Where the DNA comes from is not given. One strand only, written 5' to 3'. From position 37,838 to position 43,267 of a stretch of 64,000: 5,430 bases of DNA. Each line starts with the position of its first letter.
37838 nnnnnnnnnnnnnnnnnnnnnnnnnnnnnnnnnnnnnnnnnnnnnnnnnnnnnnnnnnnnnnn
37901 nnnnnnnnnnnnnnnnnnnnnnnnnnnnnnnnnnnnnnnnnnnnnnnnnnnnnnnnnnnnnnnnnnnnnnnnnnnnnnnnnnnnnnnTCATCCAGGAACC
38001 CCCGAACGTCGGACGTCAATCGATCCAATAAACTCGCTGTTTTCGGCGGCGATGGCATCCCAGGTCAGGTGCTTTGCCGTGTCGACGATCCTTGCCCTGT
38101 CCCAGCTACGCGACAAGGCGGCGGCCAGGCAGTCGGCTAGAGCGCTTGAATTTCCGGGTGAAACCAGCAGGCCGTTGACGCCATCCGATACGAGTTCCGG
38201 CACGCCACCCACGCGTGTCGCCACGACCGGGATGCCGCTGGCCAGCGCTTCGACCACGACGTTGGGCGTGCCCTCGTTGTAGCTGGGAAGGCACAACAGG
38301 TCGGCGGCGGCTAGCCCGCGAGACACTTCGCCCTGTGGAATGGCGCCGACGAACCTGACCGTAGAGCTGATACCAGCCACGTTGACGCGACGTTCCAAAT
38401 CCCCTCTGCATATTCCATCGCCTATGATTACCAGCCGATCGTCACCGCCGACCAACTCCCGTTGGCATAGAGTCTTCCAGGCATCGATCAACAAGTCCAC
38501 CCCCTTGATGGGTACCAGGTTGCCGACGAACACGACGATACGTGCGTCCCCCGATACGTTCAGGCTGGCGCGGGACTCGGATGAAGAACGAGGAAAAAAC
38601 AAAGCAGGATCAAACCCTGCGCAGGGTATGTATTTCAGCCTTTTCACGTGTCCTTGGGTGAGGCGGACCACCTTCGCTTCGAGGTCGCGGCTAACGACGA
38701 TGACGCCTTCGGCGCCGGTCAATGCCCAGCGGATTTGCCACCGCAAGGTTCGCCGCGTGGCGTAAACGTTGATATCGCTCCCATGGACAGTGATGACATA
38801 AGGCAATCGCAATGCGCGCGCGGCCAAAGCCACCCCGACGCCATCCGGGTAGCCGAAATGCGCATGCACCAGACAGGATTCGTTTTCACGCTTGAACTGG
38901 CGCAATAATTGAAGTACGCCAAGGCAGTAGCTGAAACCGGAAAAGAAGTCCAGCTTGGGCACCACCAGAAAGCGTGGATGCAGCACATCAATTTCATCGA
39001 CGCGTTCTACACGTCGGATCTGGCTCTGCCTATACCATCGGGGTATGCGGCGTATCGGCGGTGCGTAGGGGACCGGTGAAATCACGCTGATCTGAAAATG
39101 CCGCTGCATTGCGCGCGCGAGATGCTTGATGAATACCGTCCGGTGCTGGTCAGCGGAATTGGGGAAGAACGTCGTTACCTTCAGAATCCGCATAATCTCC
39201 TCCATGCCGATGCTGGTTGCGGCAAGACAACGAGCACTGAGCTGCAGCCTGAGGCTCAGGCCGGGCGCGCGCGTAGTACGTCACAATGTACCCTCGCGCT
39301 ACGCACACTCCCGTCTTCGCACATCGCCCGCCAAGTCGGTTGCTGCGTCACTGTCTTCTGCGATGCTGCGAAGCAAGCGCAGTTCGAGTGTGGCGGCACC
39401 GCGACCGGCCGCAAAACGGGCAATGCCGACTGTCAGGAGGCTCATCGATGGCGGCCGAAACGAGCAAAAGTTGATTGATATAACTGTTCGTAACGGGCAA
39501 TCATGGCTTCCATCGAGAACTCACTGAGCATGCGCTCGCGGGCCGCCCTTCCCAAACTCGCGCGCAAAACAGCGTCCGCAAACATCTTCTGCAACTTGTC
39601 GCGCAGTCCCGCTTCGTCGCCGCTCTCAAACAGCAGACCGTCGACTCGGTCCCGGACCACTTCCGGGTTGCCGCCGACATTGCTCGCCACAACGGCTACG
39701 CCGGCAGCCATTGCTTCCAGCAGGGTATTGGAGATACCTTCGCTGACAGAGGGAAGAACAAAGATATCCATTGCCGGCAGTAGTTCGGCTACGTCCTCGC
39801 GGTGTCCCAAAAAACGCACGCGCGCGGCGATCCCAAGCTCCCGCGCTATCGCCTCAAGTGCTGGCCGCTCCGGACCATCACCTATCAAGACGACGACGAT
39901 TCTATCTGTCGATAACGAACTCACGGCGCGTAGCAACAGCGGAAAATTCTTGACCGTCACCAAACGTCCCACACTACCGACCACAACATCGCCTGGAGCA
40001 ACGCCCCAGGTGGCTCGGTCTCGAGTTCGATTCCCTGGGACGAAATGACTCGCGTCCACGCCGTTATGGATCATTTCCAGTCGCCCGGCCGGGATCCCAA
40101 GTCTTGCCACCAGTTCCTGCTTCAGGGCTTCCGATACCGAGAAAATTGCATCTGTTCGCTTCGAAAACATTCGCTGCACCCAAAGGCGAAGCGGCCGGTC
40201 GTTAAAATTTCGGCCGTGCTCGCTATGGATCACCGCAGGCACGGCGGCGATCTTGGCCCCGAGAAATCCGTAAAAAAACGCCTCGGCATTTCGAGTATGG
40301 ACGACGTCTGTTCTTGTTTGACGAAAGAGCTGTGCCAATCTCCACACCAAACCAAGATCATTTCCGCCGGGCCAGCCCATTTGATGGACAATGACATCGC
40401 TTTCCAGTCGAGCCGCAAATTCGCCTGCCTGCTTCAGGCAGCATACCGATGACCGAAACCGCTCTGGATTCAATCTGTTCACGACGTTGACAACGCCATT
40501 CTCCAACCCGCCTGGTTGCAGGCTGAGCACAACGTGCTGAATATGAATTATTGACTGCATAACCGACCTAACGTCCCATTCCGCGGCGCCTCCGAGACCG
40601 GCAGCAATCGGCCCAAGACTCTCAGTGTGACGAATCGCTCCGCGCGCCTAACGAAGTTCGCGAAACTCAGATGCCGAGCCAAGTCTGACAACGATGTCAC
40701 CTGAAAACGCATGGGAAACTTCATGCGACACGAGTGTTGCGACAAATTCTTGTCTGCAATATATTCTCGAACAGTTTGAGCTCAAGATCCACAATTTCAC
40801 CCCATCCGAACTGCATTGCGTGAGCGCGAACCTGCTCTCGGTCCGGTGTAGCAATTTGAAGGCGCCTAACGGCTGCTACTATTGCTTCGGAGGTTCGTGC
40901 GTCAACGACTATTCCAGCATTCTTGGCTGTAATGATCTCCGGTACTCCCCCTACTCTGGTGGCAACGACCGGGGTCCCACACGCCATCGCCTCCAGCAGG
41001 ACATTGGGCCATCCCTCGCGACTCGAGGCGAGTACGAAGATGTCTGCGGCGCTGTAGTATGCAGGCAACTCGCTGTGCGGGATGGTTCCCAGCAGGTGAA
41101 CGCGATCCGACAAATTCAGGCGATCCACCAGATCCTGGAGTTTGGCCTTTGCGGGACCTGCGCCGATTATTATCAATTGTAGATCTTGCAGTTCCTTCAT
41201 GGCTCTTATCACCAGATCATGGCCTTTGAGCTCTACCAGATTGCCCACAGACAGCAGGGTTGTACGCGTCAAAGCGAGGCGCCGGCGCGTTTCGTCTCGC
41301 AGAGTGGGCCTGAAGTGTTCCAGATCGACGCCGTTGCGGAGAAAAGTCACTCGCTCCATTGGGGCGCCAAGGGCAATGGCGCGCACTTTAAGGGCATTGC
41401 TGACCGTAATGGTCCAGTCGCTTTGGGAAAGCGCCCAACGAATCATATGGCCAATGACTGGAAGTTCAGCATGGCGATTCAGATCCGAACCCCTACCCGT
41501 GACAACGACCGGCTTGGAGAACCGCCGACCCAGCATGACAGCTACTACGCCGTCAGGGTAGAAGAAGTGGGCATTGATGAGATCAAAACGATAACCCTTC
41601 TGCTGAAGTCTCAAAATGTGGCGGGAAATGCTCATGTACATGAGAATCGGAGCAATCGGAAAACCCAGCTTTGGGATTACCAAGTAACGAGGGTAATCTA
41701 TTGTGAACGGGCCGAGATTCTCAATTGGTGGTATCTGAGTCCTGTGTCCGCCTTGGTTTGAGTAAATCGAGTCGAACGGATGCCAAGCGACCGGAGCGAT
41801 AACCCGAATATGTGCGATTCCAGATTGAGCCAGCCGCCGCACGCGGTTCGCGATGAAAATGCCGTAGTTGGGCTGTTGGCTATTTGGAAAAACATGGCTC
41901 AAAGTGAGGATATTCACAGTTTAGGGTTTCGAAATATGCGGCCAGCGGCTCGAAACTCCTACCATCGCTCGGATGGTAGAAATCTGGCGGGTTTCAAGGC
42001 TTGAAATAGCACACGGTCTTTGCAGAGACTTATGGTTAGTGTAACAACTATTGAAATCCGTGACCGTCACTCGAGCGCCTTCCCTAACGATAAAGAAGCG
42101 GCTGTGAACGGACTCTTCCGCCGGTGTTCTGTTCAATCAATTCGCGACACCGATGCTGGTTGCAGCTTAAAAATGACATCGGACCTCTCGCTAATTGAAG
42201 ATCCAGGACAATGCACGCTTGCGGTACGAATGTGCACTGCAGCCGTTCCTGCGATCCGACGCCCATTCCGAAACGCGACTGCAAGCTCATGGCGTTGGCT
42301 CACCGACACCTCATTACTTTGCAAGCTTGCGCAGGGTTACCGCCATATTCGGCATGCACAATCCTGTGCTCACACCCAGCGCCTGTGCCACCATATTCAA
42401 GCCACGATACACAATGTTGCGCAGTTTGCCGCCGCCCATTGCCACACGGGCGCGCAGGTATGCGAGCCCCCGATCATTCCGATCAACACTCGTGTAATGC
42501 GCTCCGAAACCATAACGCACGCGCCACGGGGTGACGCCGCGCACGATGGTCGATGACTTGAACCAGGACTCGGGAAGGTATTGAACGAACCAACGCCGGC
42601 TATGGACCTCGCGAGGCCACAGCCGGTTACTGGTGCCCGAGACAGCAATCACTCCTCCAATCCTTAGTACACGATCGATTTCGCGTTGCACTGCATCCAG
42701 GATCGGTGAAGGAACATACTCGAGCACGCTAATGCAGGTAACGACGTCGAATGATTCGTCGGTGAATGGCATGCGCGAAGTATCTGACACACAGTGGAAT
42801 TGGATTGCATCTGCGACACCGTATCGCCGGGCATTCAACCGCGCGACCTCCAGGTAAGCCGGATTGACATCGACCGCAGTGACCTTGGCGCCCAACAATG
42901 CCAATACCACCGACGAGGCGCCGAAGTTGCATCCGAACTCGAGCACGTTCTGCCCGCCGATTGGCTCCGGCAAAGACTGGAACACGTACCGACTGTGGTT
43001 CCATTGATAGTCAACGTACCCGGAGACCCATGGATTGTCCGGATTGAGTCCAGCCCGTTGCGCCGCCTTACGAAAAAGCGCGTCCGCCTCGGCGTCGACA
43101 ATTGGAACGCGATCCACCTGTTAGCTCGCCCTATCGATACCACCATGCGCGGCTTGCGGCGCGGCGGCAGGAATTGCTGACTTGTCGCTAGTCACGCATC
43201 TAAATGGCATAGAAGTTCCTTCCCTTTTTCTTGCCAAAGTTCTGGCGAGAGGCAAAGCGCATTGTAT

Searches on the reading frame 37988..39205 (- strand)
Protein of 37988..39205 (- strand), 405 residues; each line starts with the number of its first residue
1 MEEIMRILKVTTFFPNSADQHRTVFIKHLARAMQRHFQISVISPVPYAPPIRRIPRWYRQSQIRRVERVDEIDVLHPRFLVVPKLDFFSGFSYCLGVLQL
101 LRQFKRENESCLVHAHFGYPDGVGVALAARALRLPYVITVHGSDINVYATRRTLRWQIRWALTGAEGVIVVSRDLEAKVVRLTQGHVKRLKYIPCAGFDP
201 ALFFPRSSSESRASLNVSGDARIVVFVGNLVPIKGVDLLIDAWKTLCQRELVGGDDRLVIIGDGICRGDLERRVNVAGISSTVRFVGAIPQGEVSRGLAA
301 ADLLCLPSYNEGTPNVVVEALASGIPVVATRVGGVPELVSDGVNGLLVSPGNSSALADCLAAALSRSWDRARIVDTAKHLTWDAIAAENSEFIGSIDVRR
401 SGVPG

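Call 9: search_protein_families(library=pfam, proteins=[window:37988-39205:-], max_evalue=0.001)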
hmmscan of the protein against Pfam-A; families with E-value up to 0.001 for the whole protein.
window:37988-39205:- (405 aa): 6 families
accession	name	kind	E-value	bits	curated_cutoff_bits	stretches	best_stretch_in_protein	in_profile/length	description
PF13692.12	Glyco_trans_1_4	-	3.7e-37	128.2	27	1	222-365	2-141/142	Glycosyl transferases group 1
PF00534.26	Glycos_transf_1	-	6.5e-37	127.1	26.4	1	209-378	3-170/172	Glycosyl transferases group 1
PF13579.12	Glyco_trans_4_4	-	5.9e-14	53.1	29.7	1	25-195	6-157/158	Glycosyl transferase 4-like domain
PF13439.12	Glyco_transf_4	-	5.7e-13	49.7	28.5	1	24-195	6-164/170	Glycosyltransferase Family 4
PF20706.3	GT4-conflict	-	1.8e-10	40.8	26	1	162-346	144-327/385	Family 4 Glycosyltransferase in conflict systems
PF13477.12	Glyco_trans_4_2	-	3.5e-06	27.7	23.4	1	90-170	57-137/139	Glycosyl transferase 4-like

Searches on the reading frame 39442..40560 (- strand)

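Call 9: search_protein_families(library=pfam, proteins=[window:39442-40560:-], max_evalue=0.001)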
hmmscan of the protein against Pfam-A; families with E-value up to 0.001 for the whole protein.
window:39442-40560:- (372 aa): 6 families
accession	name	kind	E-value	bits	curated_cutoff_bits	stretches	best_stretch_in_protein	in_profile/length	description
PF00534.26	Glycos_transf_1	-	2.4e-39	135.1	26.4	1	178-343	2-172/172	Glycosyl transferases group 1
PF13692.12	Glyco_trans_1_4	-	7.7e-38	130.4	27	1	193-329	3-142/142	Glycosyl transferases group 1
PF13439.12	Glyco_transf_4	-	7.6e-27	94.8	28.5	1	16-171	1-169/170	Glycosyltransferase Family 4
PF13579.12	Glyco_trans_4_4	-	2.1e-18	67.6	29.7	1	17-167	1-158/158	Glycosyl transferase 4-like domain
PF13524.12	Glyco_trans_1_2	-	1.3e-09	38.6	25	1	235-357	6-142/144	Glycosyl transferase-like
PF20706.3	GT4-conflict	-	3.1e-05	23.6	26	1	127-309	138-327/385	Family 4 Glycosyltransferase in conflict systems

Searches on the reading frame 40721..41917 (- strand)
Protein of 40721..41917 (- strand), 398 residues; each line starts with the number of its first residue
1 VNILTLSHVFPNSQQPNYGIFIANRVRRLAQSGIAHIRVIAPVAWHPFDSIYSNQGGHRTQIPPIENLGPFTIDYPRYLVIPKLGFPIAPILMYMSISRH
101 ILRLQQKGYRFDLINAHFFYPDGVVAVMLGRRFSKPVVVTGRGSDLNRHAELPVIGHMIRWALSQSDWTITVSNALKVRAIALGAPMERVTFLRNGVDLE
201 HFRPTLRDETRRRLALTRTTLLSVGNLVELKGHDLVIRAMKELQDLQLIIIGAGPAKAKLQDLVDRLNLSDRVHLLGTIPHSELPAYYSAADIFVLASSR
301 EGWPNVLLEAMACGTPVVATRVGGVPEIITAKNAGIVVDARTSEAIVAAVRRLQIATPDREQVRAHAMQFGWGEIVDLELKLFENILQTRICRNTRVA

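Call 10: search_protein_families(library=pfam, proteins=[window:40721-41917:-], max_evalue=0.001)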
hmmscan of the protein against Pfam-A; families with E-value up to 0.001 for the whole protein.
window:40721-41917:- (398 aa): 6 families
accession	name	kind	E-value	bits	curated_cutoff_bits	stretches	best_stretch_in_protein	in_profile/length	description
PF00534.26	Glycos_transf_1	-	1.9e-42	145.1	26.4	1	215-365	12-167/172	Glycosyl transferases group 1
PF13692.12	Glyco_trans_1_4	-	4e-38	131.3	27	1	219-353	2-139/142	Glycosyl transferases group 1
PF13439.12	Glyco_transf_4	-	8.7e-14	52.3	28.5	1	78-200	40-169/170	Glycosyltransferase Family 4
PF20706.3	GT4-conflict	-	2.9e-11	43.4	26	1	199-365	174-363/385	Family 4 Glycosyltransferase in conflict systems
PF13524.12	Glyco_trans_1_2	-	2.4e-10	41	25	1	236-369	5-127/144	Glycosyl transferase-like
PF13579.12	Glyco_trans_4_4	-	5.9e-09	36.9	29.7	1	27-196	12-158/158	Glycosyl transferase 4-like domain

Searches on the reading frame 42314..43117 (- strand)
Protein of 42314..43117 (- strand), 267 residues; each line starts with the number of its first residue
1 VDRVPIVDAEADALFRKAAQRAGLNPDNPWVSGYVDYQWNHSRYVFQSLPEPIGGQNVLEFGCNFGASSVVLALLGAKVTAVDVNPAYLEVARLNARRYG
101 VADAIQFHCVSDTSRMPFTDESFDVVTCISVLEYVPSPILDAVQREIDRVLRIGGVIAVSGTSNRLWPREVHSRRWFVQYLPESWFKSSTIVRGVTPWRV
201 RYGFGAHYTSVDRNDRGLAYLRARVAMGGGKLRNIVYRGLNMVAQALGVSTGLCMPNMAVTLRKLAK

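Call 10: search_protein_families(library=pfam, proteins=[window:42314-43117:-], max_evalue=0.001)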
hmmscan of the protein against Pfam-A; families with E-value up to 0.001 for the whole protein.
window:42314-43117:- (267 aa): 13 families
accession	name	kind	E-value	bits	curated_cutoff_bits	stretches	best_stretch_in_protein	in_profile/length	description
PF08241.18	Methyltransf_11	-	2.3e-20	73.5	21.2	1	59-158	1-94/95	Methyltransferase domain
PF13649.12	Methyltransf_25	-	2.9e-19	70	27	1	58-155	1-97/97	Methyltransferase domain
PF13847.12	Methyltransf_31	-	3.5e-15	56.4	27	1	55-163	4-113/145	Methyltransferase domain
PF08242.18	Methyltransf_12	-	4.9e-13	50.1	30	1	59-157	1-98/98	Methyltransferase domain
PF13489.12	Methyltransf_23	-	4.3e-09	36.7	27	1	50-178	18-130/164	Methyltransferase domain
PF01209.24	Ubie_methyltran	-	9.4e-09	35.4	20.1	1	57-168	50-160/233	ubiE/COQ5 methyltransferase family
PF06325.19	PrmA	-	5.3e-07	29.9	22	1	55-161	162-260/296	Ribosomal protein L11 methyltransferase (PrmA)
PF05401.17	NodS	-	6.1e-07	29.9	24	1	23-137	12-121/201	Nodulation protein S (NodS)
PF05148.21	Methyltransf_8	-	2.8e-05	24.5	27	1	110-168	110-165/219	Hypothetical methyltransferase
PF05175.20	MTS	-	6.8e-05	23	23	1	42-127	20-103/170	Methyltransferase small domain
PF01170.24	UPF0020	-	0.00027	21.1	22.3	1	77-128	77-127/197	RMKL-like, methyltransferase domain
PF09445.16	Methyltransf_15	-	0.00035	20.6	22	1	58-111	4-57/165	RNA cap guanine-N2 methyltransferase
PF03141.22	Methyltransf_29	-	0.00052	19.2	23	1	57-163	120-221/506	Putative S-adenosyl-L-methionine-dependent methyltransferase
